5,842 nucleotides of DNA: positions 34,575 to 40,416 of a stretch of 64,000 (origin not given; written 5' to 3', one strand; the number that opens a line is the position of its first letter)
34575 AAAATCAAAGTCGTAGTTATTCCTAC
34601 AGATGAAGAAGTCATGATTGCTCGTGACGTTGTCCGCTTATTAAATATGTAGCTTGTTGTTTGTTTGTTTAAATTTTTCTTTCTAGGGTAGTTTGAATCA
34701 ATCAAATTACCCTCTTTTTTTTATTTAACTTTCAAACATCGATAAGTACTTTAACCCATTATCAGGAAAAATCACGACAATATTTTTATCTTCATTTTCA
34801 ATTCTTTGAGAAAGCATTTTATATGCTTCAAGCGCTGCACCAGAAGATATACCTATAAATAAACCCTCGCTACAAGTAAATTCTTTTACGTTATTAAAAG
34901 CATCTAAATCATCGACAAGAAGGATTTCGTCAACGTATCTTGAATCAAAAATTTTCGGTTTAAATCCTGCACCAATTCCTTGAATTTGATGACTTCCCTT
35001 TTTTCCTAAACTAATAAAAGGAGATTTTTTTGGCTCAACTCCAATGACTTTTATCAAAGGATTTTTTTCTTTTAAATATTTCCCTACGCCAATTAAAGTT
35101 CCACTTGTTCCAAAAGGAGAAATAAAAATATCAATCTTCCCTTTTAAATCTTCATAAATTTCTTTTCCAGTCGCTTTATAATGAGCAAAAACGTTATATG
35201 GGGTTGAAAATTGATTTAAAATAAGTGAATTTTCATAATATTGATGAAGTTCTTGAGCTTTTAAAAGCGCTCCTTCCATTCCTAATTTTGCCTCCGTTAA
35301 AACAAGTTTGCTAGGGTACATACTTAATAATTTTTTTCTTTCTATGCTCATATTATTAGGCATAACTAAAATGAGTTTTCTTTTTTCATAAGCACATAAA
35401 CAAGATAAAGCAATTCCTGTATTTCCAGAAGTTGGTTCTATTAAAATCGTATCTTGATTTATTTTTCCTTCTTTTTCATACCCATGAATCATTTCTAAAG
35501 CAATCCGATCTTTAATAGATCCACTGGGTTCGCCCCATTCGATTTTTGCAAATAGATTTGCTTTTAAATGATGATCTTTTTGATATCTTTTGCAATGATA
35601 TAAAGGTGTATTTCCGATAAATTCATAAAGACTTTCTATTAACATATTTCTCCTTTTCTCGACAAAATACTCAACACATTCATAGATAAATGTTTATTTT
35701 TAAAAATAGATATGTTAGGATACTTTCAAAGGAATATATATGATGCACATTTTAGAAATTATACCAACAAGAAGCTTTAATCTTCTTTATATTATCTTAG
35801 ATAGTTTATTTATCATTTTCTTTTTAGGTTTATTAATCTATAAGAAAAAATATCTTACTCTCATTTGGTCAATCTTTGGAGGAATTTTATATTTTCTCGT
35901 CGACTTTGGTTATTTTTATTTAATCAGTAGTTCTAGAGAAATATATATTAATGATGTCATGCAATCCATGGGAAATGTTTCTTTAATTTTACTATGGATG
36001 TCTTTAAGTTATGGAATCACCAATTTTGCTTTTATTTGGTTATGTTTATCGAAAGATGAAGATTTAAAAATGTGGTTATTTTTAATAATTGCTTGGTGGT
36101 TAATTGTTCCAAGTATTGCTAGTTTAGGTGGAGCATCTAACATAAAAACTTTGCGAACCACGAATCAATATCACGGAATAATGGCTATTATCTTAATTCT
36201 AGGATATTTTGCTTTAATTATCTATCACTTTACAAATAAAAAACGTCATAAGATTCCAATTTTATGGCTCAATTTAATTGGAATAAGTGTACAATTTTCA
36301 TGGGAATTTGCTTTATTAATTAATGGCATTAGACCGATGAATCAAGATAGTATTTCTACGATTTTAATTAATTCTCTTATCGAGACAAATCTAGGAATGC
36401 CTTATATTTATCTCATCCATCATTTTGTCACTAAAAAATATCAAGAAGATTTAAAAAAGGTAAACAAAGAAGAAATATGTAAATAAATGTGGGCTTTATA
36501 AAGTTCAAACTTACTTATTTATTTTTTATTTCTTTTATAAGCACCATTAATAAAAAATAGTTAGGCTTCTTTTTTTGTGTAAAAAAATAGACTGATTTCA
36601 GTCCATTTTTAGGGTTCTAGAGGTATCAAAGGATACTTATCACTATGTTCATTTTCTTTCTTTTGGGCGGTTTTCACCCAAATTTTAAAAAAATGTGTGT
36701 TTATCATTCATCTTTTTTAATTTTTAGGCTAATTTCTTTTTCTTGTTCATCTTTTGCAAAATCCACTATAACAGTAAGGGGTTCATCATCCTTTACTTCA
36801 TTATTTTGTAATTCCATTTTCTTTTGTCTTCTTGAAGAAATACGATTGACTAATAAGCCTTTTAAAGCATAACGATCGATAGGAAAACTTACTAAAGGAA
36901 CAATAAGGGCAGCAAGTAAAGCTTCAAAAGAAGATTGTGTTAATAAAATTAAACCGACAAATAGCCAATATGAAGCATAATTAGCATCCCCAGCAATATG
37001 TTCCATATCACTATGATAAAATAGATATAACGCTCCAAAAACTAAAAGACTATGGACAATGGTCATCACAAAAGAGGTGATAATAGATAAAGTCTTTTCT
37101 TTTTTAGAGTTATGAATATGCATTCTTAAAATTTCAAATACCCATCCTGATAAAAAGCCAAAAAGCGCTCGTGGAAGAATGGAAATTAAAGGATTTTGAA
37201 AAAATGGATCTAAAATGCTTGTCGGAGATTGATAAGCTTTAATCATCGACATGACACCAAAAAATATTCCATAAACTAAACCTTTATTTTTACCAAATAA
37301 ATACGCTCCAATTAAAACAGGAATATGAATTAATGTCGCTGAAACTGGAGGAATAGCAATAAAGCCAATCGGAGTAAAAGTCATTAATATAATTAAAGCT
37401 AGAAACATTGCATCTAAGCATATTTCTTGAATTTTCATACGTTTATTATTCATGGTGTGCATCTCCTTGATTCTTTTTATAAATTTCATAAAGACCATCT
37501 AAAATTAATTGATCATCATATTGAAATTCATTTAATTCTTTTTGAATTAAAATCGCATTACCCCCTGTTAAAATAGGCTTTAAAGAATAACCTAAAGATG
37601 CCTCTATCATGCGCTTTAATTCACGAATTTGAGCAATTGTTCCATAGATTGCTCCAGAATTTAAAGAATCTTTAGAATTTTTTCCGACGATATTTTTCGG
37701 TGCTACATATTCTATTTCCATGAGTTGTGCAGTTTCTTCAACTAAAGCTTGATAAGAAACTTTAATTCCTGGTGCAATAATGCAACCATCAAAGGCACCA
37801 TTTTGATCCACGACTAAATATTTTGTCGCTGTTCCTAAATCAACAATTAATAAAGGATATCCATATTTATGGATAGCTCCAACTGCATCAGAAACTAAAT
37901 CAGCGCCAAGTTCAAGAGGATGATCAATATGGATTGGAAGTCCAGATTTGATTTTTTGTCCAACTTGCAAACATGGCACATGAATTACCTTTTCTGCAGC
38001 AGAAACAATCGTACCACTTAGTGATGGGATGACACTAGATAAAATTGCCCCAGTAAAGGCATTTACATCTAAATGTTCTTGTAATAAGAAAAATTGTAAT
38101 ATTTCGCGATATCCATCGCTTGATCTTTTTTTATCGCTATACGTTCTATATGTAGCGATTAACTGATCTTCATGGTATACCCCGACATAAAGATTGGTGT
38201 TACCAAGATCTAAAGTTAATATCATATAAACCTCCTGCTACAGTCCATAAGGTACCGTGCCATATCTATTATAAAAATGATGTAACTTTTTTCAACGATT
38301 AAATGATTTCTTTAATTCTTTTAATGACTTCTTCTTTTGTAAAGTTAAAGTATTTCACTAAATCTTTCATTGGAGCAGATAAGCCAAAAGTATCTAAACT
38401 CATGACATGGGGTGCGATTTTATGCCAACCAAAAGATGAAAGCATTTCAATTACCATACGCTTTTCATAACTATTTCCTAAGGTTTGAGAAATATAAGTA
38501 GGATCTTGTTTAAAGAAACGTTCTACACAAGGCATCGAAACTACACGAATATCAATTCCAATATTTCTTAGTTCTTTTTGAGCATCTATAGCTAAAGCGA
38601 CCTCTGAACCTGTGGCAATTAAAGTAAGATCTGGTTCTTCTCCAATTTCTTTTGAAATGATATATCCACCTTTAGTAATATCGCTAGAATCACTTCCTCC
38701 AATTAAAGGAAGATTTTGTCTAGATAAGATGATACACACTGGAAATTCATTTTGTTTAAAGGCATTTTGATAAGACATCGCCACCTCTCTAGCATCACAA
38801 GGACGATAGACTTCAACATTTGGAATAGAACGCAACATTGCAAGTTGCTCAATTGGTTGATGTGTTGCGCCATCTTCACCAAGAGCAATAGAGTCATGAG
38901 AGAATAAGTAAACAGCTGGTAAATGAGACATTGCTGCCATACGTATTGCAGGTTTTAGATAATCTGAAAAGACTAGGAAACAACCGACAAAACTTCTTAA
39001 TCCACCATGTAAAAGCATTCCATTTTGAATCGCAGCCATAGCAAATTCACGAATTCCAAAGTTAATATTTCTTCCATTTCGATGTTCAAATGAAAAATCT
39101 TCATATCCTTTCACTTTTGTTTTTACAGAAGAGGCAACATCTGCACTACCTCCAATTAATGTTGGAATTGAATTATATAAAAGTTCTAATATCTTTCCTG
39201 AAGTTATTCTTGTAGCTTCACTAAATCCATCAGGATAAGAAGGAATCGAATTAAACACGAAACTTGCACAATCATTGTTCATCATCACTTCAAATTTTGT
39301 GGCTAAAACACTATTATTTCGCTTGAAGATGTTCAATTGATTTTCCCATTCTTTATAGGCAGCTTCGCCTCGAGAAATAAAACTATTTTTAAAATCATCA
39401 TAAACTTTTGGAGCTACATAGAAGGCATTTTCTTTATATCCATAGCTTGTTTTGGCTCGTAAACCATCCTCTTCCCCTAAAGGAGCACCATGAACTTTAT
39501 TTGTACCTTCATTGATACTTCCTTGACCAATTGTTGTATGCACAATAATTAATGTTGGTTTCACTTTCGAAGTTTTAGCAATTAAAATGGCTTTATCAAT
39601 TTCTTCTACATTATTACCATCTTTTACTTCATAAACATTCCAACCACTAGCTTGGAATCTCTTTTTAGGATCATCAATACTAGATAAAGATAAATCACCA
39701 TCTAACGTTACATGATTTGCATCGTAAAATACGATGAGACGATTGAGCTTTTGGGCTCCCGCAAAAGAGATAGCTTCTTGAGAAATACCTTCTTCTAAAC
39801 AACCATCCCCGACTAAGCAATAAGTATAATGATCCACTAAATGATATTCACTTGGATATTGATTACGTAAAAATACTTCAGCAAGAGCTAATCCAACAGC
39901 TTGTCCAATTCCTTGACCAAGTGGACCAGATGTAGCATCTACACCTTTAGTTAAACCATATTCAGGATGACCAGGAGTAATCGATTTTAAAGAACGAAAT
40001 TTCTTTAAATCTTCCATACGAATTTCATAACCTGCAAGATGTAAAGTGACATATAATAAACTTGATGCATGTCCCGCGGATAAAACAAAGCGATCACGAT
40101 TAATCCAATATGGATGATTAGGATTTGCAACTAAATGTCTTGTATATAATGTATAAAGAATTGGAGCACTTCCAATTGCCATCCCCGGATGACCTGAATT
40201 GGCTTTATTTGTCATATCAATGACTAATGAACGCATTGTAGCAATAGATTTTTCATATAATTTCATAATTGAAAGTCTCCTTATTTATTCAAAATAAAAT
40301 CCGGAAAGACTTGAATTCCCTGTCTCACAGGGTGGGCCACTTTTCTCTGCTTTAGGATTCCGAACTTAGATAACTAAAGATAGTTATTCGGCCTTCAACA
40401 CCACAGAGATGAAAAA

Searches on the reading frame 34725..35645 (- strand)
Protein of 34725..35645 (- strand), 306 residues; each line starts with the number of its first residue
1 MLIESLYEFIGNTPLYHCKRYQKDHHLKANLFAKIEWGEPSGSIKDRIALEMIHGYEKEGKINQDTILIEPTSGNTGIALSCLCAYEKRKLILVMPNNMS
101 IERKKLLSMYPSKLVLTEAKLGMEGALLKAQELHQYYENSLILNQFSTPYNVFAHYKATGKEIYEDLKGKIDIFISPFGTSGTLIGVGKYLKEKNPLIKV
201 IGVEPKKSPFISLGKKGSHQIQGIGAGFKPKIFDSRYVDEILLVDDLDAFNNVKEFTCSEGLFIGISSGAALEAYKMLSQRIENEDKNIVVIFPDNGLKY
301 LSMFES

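Call 80: search_protein_families(library=pfam, proteins=[window:34725-35645:-], max_evalue=0.00001)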
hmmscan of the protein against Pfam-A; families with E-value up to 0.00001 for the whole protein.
window:34725-35645:- (306 aa): 1 family
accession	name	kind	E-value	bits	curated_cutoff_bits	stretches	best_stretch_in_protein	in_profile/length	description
PF00291.31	PALP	-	3.9e-62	210.7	35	1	8-295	3-295/295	Pyridoxal-phosphate dependent enzyme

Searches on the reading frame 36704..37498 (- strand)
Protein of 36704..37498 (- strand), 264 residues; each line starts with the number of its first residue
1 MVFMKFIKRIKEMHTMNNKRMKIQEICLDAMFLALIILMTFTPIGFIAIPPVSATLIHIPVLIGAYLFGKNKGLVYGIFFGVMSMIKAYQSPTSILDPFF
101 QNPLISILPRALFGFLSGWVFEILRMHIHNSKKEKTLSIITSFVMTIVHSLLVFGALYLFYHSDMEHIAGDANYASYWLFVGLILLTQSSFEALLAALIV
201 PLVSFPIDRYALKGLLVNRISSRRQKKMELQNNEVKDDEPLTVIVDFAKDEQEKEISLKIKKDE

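Call 80: search_protein_families(library=pfam, proteins=[window:36704-37498:-], max_evalue=0.00001)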
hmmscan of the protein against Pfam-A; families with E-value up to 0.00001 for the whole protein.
window:36704-37498:- (264 aa): 1 family
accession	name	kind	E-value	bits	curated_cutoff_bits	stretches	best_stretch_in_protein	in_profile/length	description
PF12822.12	ECF_trnsprt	-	7.5e-21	75.3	30.7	1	27-203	4-168/169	ECF transporter, substrate-specific component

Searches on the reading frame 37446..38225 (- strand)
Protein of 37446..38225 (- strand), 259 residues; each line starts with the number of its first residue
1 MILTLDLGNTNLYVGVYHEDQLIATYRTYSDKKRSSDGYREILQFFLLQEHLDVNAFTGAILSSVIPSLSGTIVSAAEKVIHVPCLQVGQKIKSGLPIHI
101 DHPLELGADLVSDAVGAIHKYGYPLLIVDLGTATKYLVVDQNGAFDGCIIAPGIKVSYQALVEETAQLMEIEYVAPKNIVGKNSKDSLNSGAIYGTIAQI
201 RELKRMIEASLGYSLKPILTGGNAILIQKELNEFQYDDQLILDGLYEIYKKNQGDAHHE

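Call 80: search_protein_families(library=pfam, proteins=[window:37446-38225:-], max_evalue=0.00001)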
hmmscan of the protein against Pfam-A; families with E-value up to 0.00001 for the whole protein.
window:37446-38225:- (259 aa): 1 family
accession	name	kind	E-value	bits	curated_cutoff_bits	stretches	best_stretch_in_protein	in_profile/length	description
PF03309.20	Pan_kinase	-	2.2e-52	178.3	24.7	1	2-203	1-202/205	Type III pantothenate kinase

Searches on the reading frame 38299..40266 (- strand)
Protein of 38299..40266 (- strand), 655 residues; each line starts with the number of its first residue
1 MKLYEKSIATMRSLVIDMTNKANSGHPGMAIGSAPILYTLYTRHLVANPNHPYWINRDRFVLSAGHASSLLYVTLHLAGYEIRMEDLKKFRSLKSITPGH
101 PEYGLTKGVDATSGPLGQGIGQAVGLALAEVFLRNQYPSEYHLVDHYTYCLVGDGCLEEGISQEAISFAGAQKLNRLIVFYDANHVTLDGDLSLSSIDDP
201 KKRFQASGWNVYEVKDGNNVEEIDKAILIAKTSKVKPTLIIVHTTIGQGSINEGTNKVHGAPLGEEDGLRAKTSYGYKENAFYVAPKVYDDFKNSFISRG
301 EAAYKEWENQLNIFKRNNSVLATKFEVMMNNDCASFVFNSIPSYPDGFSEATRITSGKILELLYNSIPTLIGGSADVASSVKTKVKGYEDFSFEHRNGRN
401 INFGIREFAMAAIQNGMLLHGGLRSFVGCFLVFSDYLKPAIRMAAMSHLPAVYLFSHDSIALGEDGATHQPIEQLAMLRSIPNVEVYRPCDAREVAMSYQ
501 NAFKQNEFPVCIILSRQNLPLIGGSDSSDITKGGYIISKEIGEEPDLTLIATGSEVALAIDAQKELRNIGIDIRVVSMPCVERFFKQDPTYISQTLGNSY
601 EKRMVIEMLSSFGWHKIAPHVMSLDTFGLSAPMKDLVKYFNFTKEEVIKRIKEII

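Call 80: search_protein_families(library=pfam, proteins=[window:38299-40266:-], max_evalue=0.00001)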
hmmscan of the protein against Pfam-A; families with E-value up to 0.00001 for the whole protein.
window:38299-40266:- (655 aa): 4 families
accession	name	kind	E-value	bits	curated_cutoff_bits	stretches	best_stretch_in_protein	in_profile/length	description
PF00456.26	Transketolase_N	-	2.2e-121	405.4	22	1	6-330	4-330/334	Transketolase, thiamine diphosphate binding domain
PF02779.29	Transket_pyr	-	4.8e-46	157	27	1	351-520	4-173/174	Transketolase, pyrimidine binding domain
PF22613.1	Transketolase_C_1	-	7e-33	113.6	27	1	533-643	1-113/113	Transketolase-like TK C-terminal domain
PF02780.25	Transketolase_C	-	2.6e-10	40.7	25.9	1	542-644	7-121/124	Transketolase, C-terminal domain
